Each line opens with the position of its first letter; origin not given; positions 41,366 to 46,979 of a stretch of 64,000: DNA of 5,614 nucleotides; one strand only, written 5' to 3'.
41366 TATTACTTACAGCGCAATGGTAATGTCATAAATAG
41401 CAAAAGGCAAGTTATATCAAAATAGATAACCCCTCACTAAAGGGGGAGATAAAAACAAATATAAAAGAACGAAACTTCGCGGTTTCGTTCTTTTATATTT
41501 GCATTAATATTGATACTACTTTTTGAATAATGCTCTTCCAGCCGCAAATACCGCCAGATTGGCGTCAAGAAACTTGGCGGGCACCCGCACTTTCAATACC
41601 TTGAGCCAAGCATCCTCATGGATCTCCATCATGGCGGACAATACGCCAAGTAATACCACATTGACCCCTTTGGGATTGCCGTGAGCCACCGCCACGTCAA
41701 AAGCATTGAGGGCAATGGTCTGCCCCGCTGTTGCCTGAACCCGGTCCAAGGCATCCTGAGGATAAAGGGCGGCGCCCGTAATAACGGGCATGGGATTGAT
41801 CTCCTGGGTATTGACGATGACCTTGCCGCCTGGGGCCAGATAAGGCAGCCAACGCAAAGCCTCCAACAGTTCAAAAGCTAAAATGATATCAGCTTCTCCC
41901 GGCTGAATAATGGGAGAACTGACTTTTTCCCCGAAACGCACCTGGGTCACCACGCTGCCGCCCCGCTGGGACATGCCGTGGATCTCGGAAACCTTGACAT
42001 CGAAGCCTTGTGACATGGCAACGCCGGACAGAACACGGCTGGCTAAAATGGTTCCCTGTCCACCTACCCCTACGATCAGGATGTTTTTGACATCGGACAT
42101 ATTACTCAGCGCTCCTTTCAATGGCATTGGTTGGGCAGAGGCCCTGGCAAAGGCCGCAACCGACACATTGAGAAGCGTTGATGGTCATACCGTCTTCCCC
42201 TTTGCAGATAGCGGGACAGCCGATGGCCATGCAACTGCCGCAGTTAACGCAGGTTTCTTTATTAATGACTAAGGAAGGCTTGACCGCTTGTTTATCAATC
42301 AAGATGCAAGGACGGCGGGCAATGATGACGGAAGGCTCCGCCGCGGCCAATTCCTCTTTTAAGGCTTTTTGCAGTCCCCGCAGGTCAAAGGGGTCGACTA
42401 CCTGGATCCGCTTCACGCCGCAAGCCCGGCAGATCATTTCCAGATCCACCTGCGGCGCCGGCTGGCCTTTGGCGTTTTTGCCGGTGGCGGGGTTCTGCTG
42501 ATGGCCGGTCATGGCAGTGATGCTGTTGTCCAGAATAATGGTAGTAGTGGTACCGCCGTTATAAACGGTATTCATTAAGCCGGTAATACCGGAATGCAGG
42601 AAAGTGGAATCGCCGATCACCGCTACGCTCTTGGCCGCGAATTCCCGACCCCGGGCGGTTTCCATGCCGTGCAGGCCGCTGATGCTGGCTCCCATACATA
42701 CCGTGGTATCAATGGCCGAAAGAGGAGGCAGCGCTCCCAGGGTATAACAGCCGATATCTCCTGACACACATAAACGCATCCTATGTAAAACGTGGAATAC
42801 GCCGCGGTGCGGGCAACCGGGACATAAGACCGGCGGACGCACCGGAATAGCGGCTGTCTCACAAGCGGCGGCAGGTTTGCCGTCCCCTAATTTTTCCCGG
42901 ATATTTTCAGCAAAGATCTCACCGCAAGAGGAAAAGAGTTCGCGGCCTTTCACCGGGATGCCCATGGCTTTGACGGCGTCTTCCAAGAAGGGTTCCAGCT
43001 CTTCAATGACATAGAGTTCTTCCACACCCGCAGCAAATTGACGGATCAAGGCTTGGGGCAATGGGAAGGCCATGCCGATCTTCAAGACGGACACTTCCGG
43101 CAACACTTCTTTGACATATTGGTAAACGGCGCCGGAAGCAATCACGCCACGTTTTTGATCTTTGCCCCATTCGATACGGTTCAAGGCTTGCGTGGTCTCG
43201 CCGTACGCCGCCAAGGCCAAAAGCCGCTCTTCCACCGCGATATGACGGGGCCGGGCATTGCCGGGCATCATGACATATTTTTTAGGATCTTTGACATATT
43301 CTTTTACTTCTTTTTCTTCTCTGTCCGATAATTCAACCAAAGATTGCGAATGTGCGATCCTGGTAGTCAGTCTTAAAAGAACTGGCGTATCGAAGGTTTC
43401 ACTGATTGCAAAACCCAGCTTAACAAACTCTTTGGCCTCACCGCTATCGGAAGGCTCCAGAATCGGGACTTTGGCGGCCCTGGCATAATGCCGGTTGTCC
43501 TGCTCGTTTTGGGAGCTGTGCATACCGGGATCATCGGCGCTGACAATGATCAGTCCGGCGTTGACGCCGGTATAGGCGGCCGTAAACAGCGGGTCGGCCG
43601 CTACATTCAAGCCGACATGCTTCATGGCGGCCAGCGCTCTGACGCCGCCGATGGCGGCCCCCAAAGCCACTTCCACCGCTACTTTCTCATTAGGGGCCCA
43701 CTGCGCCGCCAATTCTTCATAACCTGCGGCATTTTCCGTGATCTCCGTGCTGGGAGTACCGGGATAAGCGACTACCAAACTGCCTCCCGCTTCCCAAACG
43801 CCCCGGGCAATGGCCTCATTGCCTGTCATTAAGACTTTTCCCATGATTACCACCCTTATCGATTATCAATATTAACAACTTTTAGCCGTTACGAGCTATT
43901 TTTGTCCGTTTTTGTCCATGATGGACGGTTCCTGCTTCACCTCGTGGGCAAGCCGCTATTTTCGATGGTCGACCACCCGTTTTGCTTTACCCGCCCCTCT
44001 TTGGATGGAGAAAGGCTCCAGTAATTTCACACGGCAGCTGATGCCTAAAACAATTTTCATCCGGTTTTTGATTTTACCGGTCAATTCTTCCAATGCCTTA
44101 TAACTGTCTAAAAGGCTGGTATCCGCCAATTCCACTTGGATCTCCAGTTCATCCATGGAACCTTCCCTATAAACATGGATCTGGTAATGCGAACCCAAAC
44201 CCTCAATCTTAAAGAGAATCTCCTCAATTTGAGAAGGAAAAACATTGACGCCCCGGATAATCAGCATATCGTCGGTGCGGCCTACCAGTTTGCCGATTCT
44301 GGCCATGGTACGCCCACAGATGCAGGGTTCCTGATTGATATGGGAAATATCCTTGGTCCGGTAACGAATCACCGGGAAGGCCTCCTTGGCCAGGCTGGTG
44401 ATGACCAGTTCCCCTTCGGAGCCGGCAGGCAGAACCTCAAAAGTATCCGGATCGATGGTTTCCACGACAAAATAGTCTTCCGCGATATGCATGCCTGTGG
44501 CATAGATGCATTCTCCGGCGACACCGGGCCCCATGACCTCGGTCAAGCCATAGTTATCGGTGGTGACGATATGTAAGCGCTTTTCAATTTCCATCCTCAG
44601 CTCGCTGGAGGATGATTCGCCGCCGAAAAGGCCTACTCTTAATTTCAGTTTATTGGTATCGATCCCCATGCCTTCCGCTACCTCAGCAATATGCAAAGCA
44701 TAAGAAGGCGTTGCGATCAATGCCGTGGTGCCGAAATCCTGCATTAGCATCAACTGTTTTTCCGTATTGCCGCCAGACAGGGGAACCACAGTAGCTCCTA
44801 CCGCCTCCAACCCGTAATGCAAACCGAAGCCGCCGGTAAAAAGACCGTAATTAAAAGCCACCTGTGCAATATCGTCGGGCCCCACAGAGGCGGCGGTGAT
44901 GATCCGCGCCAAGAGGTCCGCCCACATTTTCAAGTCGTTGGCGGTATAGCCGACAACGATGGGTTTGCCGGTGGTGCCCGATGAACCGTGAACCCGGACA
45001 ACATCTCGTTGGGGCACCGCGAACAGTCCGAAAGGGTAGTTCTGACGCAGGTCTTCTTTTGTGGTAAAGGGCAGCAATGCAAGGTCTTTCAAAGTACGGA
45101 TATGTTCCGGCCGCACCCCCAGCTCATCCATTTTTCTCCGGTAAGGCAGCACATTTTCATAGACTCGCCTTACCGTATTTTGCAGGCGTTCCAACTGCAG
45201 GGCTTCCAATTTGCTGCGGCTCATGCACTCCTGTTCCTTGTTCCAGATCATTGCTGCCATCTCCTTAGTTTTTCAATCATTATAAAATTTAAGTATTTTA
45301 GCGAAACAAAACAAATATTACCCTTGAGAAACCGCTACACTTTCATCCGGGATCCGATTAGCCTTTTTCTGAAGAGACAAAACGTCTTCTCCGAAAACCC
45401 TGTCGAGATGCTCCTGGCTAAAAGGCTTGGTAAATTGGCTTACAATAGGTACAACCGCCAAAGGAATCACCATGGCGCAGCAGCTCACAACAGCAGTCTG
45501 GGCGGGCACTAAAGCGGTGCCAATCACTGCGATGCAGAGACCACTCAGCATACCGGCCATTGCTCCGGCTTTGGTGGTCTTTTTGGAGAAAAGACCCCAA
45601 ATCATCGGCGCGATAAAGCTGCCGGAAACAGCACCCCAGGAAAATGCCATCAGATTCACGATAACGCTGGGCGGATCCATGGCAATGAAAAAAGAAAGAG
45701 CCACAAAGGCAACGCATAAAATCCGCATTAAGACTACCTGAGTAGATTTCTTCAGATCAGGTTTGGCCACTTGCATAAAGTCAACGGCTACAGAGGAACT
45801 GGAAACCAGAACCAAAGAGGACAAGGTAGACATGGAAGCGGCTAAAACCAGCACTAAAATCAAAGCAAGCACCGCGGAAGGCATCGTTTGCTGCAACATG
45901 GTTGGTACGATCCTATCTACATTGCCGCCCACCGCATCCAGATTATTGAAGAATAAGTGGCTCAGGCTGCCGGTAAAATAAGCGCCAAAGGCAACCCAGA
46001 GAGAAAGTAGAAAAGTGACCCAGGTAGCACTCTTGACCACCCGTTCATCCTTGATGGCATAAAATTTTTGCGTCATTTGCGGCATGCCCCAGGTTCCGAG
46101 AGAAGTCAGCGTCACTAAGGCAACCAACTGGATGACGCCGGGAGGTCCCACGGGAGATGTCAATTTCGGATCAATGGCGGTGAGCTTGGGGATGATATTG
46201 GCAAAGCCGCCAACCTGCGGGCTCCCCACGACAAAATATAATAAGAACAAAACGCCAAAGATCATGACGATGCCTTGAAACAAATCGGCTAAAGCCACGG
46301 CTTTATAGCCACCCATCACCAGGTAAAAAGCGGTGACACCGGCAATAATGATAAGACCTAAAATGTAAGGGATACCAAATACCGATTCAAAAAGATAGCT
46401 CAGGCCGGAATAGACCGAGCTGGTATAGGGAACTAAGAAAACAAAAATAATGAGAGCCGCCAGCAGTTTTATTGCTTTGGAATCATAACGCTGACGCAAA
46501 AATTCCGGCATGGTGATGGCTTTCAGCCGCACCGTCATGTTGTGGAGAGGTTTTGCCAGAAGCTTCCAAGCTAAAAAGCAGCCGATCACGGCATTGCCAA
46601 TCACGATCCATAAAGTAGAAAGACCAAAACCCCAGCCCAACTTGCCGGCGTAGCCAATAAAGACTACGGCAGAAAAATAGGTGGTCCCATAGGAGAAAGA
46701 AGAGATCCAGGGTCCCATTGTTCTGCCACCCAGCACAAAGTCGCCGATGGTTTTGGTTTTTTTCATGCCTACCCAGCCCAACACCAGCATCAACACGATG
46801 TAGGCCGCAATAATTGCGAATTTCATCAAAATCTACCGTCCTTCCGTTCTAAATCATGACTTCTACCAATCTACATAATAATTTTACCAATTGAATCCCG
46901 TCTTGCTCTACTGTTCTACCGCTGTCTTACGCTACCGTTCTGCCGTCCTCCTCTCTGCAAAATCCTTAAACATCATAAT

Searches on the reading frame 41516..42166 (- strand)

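Call 82: search_protein_families(library=ncbifam, proteins=[window:41516-42166:-], max_evalue=1e-8)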
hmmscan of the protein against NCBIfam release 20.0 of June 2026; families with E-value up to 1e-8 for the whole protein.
window:41516-42166:- (216 aa): 18 families
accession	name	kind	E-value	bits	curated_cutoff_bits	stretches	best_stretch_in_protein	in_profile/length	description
NF005325.0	PRK06853.1-5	equivalog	1.6e-81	272.7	230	1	26-213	3-190/192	indolepyruvate oxidoreductase subunit beta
NF005322.0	PRK06853.1-2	equivalog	3.5e-70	235.8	237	1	24-213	3-192/197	indolepyruvate oxidoreductase subunit beta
TIGR03334.1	IOR_beta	equivalog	6e-55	186.2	205.8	1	28-211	2-188/189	indolepyruvate ferredoxin oxidoreductase subunit beta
NF005323.0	PRK06853.1-3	equivalog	2.3e-54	184.4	238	1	26-213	6-194/197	indolepyruvate oxidoreductase subunit beta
NF005326.0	PRK06853.1-6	equivalog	6.4e-42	143.6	348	1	28-210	5-192/202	indolepyruvate oxidoreductase subunit beta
NF004918.0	PRK06274.1-4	equivalog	2.6e-38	131.8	278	1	28-206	4-184/202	indolepyruvate oxidoreductase subunit beta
NF004917.0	PRK06274.1-3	equivalog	1.1e-36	126.7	284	1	28-209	4-188/203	indolepyruvate oxidoreductase subunit beta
NF005324.0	PRK06853.1-4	equivalog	2.4e-34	118.9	222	1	27-213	3-188/196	indolepyruvate oxidoreductase subunit beta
NF005328.0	PRK06853.2-2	equivalog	2.9e-33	115.2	240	1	28-212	5-181/192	indolepyruvate oxidoreductase subunit beta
NF004915.0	PRK06274.1-1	equivalog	3.8e-31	108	274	1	28-214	4-192/194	indolepyruvate oxidoreductase subunit beta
NF004916.0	PRK06274.1-2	equivalog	2.1e-25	89.8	227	1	28-210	4-172/178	indolepyruvate oxidoreductase subunit beta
NF005327.0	PRK06853.2-1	equivalog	7.7e-24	84.6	242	1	28-199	5-177/194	indolepyruvate oxidoreductase subunit beta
NF005329.0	PRK06853.2-4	equivalog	2.6e-17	63.5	267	1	27-121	2-102/175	indolepyruvate oxidoreductase subunit beta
NF009589.0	PRK13030.1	subfamily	1.4e-14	52.8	816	1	10-213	715-926/1170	indolepyruvate ferredoxin oxidoreductase family protein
TIGR03710.1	OAFO_sf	subfamily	1.1e-11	44.1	482.75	1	28-214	3-173/561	2-oxoacid:acceptor oxidoreductase subunit alpha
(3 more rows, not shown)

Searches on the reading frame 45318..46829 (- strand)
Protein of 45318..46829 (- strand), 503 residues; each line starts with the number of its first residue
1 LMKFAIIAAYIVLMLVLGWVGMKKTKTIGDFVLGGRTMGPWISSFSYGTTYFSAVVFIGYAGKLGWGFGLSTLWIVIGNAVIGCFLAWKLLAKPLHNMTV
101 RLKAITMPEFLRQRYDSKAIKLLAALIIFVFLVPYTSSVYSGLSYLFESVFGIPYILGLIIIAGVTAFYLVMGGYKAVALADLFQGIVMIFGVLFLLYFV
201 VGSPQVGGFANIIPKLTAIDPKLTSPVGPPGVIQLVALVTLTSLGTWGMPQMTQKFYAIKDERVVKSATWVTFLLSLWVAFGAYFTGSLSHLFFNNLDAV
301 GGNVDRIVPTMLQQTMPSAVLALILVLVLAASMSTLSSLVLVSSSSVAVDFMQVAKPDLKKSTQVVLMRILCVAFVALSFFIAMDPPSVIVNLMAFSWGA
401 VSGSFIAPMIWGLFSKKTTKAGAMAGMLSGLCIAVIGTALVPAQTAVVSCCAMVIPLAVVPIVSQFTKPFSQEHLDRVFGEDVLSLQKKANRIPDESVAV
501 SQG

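Call 82: search_protein_families(library=ncbifam, proteins=[window:45318-46829:-], max_evalue=1e-8)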
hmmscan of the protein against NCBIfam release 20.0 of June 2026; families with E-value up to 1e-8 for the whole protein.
window:45318-46829:- (503 aa): 10 families
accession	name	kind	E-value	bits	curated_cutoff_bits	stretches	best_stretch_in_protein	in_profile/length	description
TIGR02121.1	Na_Pro_sym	equivalog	1.1e-73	248.6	515.5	1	5-469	5-471/488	sodium/proline symporter PutP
TIGR02119.1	panF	equivalog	2.2e-57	195.1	328.05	1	9-451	9-451/471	sodium/pantothenate symporter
TIGR00813.1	sss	superfamily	3.8e-56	190.9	184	1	31-430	1-411/411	sodium/solute symporter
NF011948.0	PRK15419.1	equivalog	2.6e-42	145.4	955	1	7-435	11-442/502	sodium/proline symporter PutP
TIGR03648.1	Na_symport_lg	subfamily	7.4e-31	107.2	320.75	2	315-442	357-485/547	VC_2705 family sodium/solute symporter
NF007790.0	PRK10484.1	equivalog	2e-17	63.2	401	1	6-471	8-490/527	solute:sodium symporter family transporter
NF058657.1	MncbAcdTpMctC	equivalog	1.1e-15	57.2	670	1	2-447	7-462/527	monocarboxylic acid transporter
NF006903.2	PRK09395.1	subfamily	1.5e-11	43.4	750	1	5-443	39-484/552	cation/acetate symporter ActP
TIGR02711.1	symport_actP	equivalog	1.4e-10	40.5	1099.25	1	9-443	40-481/549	cation/acetate symporter ActP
NF046076.1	monocarbox_MctP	equivalog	6.6e-10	38.3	625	1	6-444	4-444/481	monocarboxylate uptake permease MctP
